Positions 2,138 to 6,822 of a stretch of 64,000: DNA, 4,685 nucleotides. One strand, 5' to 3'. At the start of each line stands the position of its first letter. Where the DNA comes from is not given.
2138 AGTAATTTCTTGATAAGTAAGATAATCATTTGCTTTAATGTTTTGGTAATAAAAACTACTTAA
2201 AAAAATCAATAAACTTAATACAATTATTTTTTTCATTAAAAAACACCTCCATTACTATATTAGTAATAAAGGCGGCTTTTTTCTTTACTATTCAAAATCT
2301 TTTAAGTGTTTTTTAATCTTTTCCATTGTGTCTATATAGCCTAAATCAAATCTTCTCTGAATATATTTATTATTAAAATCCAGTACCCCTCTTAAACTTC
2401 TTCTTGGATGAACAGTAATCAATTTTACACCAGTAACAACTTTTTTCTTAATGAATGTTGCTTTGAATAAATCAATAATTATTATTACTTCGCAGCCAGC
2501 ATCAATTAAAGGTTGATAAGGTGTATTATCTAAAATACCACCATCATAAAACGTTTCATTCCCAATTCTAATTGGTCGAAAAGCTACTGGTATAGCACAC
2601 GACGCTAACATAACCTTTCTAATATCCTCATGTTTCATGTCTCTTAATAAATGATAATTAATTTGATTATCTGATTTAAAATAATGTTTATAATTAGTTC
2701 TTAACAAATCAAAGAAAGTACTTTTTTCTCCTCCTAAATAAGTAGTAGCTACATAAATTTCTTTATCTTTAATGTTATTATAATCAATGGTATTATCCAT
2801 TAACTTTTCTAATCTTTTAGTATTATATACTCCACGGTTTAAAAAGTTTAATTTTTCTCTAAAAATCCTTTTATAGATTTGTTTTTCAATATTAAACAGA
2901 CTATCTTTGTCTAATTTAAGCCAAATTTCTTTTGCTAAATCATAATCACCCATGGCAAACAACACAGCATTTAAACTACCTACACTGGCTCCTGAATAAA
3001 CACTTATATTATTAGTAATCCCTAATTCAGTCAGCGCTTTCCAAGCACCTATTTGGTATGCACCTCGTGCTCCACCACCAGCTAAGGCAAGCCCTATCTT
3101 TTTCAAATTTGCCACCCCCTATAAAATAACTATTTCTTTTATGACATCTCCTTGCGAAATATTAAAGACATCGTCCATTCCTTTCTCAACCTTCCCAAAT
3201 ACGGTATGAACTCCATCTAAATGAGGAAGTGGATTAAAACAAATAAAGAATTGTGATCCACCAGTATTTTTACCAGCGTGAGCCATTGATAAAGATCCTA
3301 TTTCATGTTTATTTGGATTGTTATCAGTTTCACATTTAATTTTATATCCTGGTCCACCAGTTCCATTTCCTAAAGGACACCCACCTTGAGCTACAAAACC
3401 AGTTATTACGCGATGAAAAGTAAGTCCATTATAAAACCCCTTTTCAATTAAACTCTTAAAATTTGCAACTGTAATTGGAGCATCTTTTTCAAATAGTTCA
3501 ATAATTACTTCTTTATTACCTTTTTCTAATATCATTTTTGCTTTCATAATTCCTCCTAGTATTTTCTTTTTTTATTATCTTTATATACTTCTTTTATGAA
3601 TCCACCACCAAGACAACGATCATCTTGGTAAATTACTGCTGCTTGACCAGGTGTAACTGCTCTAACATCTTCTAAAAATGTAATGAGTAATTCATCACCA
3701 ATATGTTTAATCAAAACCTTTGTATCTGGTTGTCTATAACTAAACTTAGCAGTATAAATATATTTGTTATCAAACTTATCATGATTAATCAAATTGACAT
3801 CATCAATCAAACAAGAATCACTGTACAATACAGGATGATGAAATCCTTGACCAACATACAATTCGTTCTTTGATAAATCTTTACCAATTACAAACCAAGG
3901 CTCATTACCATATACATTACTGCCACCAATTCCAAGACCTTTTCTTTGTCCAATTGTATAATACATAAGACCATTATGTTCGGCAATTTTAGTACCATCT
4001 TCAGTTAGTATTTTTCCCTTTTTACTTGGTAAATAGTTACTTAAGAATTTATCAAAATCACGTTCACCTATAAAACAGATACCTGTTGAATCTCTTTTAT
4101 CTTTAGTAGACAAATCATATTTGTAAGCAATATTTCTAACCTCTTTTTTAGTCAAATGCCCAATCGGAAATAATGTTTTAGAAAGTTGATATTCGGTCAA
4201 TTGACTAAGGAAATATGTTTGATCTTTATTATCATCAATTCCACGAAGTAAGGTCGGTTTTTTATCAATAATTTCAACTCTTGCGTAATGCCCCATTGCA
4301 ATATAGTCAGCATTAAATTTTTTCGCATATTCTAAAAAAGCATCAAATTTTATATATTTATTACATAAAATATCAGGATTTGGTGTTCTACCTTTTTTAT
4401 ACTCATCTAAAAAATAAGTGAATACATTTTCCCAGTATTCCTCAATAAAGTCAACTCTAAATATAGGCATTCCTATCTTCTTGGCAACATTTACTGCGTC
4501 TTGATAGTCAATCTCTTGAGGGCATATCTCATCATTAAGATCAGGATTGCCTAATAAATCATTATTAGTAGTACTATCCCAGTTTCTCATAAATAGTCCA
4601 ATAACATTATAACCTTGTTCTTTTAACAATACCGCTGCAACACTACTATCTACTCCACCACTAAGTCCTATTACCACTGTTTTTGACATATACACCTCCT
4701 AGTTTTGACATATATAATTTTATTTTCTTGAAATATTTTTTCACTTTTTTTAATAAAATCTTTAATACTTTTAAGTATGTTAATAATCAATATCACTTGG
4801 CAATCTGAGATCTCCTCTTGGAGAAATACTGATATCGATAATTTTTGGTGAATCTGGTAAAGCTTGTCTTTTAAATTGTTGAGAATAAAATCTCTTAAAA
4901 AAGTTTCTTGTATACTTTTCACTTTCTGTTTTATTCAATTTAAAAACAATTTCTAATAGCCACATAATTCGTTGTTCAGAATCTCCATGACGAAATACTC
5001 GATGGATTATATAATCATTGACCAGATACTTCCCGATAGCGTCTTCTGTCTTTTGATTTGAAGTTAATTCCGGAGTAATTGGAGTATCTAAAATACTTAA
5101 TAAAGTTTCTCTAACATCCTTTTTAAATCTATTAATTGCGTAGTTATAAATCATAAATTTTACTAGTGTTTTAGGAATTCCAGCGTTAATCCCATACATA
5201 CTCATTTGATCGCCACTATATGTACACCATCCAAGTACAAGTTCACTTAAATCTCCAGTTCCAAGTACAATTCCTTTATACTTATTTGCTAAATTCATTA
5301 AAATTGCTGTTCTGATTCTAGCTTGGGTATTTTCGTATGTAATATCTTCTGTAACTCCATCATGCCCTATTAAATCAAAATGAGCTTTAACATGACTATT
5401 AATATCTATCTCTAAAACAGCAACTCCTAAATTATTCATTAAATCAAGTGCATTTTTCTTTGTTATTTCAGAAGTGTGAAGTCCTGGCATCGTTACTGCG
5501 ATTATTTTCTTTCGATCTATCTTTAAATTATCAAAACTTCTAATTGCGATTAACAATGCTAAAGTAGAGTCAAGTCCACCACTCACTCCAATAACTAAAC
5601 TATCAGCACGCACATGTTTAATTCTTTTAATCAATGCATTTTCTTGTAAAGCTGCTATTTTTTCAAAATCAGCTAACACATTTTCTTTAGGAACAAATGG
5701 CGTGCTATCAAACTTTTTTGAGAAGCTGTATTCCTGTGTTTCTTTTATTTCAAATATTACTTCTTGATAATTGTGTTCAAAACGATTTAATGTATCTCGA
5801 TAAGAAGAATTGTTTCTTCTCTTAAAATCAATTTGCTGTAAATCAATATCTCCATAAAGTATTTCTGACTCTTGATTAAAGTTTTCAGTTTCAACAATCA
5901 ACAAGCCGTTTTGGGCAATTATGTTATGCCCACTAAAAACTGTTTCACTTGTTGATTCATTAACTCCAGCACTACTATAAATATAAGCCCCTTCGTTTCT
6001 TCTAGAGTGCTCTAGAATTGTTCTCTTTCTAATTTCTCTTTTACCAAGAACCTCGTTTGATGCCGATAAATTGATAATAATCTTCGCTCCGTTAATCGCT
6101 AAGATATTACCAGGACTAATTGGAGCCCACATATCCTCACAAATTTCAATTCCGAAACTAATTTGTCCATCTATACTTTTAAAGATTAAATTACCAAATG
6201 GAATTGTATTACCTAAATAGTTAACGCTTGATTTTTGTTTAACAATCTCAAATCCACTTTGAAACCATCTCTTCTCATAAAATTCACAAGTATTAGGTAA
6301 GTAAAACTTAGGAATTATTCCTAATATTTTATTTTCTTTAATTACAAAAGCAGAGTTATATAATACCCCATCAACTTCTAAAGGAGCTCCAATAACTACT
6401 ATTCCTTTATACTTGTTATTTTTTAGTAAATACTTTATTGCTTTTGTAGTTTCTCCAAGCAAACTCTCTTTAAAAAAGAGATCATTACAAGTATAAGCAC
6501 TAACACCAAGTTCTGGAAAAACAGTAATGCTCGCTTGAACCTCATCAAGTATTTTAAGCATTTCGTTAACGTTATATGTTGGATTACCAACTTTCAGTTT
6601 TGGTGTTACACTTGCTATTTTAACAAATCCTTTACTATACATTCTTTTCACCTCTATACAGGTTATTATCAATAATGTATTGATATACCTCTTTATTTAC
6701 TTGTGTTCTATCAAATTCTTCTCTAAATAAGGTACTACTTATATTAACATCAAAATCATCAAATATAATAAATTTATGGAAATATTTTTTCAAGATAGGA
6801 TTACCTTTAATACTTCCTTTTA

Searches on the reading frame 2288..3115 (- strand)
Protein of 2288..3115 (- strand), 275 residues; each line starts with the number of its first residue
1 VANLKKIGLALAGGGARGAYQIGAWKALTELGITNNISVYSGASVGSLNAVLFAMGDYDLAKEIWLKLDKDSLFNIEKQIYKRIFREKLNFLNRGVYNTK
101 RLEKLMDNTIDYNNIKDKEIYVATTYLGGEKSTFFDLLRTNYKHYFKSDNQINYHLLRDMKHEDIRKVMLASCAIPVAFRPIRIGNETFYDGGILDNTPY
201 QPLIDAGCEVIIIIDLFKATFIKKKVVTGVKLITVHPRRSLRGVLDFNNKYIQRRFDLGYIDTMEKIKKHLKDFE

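Call 52: search_protein_families(library=pfam, proteins=[window:2288-3115:-], max_evalue=0.00001)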
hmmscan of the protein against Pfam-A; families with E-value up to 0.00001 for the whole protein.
window:2288-3115:- (275 aa): 1 family
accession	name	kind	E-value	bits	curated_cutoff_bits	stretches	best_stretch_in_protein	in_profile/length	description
PF01734.28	Patatin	-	1.9e-37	129.8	27.7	1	9-203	1-190/191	Patatin-like phospholipase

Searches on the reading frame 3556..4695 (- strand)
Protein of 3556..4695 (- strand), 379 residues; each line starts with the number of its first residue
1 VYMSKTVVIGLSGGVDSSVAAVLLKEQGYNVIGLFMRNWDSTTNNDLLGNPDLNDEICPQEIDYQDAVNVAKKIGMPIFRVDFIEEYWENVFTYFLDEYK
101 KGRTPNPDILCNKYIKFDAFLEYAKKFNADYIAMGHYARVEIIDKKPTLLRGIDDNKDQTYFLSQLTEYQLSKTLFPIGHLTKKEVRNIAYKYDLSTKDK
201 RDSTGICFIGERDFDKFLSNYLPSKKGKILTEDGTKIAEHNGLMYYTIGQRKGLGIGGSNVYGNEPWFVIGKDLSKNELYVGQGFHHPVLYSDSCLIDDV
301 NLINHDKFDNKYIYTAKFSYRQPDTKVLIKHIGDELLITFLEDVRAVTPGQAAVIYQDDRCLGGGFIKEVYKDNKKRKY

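Call 52: search_protein_families(library=pfam, proteins=[window:3556-4695:-], max_evalue=0.00001)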
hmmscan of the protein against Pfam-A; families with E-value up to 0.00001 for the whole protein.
window:3556-4695:- (379 aa): 4 families
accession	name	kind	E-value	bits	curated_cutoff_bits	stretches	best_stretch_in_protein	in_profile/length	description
PF03054.22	tRNA_Me_trans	-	9.9e-79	264.1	20.6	1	6-210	2-201/202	tRNA methyl transferase HUP domain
PF20259.3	tRNA_Me_trans_M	-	2.3e-23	82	27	1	216-283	2-66/66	tRNA methyl transferase PRC-barrel domain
PF20258.4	tRNA_Me_trans_C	-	1.6e-18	67.2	20.6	1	293-367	2-77/77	Aminomethyltransferase beta-barrel domain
PF02540.23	NAD_synthase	-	1.8e-07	31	21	1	4-82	18-80/242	NAD synthase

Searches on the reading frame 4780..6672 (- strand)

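Call 52: search_protein_families(library=pfam, proteins=[window:4780-6672:-], max_evalue=0.00001)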
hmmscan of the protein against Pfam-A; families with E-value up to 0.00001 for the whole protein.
window:4780-6672:- (630 aa): 2 families
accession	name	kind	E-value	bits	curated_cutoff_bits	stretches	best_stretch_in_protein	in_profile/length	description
PF02540.23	NAD_synthase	-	2.8e-33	115.5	21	1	344-594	6-239/242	NAD synthase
PF00795.27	CN_hydrolase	-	3e-17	63.2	23.2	1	18-282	1-252/256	Carbon-nitrogen hydrolase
